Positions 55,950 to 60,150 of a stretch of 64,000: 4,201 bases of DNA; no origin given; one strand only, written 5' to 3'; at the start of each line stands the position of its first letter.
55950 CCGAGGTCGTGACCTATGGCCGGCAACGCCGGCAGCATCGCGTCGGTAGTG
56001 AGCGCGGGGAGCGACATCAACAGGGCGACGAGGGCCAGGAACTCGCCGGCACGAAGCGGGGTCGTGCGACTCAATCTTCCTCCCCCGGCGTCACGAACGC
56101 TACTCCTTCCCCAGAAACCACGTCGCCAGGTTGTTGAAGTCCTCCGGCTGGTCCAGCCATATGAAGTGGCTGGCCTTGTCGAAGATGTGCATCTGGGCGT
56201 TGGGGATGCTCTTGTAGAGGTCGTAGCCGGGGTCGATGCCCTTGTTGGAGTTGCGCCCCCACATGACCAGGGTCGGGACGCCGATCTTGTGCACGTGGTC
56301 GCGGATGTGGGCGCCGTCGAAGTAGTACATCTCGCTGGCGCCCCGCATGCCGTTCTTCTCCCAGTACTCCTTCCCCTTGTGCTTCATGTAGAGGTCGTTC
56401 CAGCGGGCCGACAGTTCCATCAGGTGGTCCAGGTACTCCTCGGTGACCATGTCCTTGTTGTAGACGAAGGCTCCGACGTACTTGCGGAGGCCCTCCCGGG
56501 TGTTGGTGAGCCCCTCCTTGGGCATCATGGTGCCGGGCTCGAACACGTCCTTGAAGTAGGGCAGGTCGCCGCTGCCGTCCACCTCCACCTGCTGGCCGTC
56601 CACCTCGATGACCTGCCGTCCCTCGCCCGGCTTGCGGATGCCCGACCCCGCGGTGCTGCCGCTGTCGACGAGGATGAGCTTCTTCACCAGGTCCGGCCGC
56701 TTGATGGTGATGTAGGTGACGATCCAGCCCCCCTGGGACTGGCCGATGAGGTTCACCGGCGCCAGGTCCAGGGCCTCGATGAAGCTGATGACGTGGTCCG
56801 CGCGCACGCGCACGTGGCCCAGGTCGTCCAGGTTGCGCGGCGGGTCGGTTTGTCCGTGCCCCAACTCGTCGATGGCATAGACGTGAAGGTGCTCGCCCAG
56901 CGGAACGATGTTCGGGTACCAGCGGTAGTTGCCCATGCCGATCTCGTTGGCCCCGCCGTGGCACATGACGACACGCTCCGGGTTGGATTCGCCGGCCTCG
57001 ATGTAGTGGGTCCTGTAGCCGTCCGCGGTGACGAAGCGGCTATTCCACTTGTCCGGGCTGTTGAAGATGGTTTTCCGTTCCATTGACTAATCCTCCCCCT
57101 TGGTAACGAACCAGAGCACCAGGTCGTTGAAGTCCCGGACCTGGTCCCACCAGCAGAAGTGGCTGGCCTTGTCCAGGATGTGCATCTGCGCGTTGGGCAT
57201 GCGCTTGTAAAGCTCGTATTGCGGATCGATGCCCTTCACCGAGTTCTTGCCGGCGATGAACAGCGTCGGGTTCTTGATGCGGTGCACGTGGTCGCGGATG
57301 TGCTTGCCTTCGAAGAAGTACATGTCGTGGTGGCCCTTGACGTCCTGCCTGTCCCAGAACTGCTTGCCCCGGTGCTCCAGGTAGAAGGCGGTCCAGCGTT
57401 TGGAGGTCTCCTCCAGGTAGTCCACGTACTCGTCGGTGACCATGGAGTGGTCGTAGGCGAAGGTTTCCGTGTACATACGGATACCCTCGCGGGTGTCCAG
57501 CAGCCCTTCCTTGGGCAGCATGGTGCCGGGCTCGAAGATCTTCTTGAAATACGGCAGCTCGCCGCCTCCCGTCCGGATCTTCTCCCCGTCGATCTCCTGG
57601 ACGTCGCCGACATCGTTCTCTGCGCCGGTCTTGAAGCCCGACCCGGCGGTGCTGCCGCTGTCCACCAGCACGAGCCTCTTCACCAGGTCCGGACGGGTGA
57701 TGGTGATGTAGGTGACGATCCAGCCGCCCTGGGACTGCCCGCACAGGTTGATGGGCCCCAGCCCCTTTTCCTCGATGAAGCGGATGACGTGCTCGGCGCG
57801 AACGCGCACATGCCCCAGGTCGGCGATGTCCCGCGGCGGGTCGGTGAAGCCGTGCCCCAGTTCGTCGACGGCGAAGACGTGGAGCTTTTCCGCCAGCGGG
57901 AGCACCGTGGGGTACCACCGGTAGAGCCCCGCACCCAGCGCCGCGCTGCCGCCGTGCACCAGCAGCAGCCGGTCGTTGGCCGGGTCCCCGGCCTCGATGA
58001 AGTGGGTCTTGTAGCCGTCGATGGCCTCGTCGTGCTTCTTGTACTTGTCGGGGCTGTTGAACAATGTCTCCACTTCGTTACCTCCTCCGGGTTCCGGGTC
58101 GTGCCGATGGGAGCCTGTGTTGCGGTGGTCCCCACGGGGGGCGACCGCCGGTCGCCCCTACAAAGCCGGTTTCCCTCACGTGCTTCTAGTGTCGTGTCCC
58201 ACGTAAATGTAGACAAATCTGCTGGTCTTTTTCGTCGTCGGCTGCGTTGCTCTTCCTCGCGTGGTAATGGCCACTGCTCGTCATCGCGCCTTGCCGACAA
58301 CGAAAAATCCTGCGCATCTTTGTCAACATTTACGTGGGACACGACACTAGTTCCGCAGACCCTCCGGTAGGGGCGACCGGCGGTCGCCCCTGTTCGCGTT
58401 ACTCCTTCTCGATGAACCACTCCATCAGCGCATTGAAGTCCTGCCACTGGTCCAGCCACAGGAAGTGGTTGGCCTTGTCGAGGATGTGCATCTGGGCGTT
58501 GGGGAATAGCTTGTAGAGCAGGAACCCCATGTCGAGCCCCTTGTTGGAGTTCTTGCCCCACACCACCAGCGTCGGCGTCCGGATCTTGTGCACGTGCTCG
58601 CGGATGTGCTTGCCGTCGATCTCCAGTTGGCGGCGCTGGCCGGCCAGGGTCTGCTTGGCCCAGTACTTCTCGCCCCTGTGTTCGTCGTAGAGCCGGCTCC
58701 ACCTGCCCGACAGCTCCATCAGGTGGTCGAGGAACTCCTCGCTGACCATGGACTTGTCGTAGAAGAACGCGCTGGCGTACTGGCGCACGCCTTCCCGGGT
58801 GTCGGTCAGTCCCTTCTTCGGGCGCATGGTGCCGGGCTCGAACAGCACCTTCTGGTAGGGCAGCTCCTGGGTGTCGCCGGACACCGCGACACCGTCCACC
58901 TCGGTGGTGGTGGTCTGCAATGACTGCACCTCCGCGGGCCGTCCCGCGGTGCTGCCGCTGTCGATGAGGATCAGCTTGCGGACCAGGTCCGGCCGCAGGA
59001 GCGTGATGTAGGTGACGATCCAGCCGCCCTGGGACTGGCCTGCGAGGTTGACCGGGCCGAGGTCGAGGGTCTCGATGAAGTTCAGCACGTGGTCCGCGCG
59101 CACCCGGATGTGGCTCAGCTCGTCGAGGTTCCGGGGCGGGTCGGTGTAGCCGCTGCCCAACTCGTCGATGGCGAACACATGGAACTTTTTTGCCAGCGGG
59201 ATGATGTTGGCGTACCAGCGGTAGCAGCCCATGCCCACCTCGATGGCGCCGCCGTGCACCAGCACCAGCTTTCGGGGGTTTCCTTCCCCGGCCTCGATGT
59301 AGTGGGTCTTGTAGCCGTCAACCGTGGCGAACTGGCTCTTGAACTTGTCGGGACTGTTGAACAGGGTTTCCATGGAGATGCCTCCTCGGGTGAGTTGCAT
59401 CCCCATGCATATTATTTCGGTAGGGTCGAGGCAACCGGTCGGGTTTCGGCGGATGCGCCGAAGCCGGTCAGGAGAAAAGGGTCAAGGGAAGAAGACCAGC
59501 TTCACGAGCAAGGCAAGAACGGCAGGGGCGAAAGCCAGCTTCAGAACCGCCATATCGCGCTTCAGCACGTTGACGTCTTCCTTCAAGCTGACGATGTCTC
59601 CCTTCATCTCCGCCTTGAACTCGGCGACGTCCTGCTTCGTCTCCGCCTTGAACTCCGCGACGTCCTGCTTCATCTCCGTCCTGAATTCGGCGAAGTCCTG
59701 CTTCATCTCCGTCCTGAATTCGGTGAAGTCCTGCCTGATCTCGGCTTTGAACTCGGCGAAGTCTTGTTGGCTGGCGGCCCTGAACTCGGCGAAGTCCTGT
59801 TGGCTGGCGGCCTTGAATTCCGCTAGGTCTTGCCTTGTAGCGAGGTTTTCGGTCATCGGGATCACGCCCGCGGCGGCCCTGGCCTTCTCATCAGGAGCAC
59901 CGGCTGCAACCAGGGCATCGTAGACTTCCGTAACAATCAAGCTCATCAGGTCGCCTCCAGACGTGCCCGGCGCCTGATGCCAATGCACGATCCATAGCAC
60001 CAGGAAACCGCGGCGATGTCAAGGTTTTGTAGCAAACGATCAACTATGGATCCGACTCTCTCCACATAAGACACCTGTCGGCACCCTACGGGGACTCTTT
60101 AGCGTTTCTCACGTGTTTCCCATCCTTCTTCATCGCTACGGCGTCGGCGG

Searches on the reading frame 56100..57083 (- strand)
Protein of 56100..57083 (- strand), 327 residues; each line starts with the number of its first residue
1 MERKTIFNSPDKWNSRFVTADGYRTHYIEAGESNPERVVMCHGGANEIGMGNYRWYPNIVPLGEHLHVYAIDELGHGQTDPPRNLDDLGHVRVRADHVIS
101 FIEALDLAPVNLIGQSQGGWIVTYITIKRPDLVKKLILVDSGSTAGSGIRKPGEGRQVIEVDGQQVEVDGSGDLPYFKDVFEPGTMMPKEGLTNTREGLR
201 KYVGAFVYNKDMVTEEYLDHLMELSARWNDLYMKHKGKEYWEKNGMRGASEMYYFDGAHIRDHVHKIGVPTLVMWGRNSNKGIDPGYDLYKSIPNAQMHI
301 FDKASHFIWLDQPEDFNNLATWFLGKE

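Call 92: search_protein_families(library=pfam, proteins=[window:56100-57083:-], max_evalue=0.001)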
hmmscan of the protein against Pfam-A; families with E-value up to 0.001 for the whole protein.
window:56100-57083:- (327 aa): 3 families
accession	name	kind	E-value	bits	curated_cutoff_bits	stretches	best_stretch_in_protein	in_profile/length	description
PF00561.26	Abhydrolase_1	-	9e-23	81.6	25.8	1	37-141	2-102/245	alpha/beta hydrolase fold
PF12697.13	Abhydrolase_6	-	2.3e-16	61.5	26.3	1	38-317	1-215/217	Alpha/beta hydrolase family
PF12146.15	Hydrolase_4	-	6.8e-11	42.4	27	1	38-139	7-107/239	Serine aminopeptidase, S33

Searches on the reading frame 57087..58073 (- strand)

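Call 92: search_protein_families(library=pfam, proteins=[window:57087-58073:-], max_evalue=0.001)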
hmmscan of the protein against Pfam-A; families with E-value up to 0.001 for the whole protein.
window:57087-58073:- (328 aa): 3 families
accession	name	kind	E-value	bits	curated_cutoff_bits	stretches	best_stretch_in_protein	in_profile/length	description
PF00561.26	Abhydrolase_1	-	6.2e-19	69.1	25.8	1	35-307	2-240/245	alpha/beta hydrolase fold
PF12697.13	Abhydrolase_6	-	8e-13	50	26.3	1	36-316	1-215/217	Alpha/beta hydrolase family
PF12146.15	Hydrolase_4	-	2.4e-09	37.3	27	1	62-137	30-107/239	Serine aminopeptidase, S33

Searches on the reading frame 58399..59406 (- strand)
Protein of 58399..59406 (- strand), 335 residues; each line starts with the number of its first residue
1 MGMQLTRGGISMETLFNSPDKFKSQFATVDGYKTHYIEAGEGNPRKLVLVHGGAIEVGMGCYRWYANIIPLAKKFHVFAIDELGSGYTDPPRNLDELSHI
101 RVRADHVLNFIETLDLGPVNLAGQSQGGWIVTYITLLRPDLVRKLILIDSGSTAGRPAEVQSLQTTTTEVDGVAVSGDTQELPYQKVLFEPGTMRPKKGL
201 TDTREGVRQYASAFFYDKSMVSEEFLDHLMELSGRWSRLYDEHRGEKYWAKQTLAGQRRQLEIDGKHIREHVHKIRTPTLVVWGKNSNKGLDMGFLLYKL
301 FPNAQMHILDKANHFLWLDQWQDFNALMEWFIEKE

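Call 92: search_protein_families(library=pfam, proteins=[window:58399-59406:-], max_evalue=0.001)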
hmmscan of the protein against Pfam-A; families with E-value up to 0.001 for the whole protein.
window:58399-59406:- (335 aa): 3 families
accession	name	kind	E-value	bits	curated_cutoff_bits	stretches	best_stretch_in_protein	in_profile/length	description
PF00561.26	Abhydrolase_1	-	6.6e-20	72.3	25.8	1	47-317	3-241/245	alpha/beta hydrolase fold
PF12697.13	Abhydrolase_6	-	5.3e-12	47.3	26.3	1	47-326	1-216/217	Alpha/beta hydrolase family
PF12146.15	Hydrolase_4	-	1.6e-08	34.6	27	1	47-285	7-200/239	Serine aminopeptidase, S33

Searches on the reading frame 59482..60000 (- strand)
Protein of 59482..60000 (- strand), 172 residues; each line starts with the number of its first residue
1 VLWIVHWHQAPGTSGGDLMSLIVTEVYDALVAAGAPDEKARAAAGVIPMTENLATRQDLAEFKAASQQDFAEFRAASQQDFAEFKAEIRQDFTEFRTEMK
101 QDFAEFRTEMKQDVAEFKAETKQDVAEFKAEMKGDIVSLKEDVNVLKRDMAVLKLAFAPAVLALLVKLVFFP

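Call 92: search_protein_families(library=pfam, proteins=[window:59482-60000:-], max_evalue=0.001)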
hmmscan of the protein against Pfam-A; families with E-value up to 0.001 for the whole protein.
window:59482-60000:- (172 aa): 2 families
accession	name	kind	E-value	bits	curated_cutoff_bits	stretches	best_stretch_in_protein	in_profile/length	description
PF01442.23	Apolipoprotein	-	1.2e-07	32.1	90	1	68-150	25-104/190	Apolipoprotein A1/A4/E domain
PF01519.22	DUF16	-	0.00066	20.6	40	0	41-74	11-40/104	Protein of unknown function DUF16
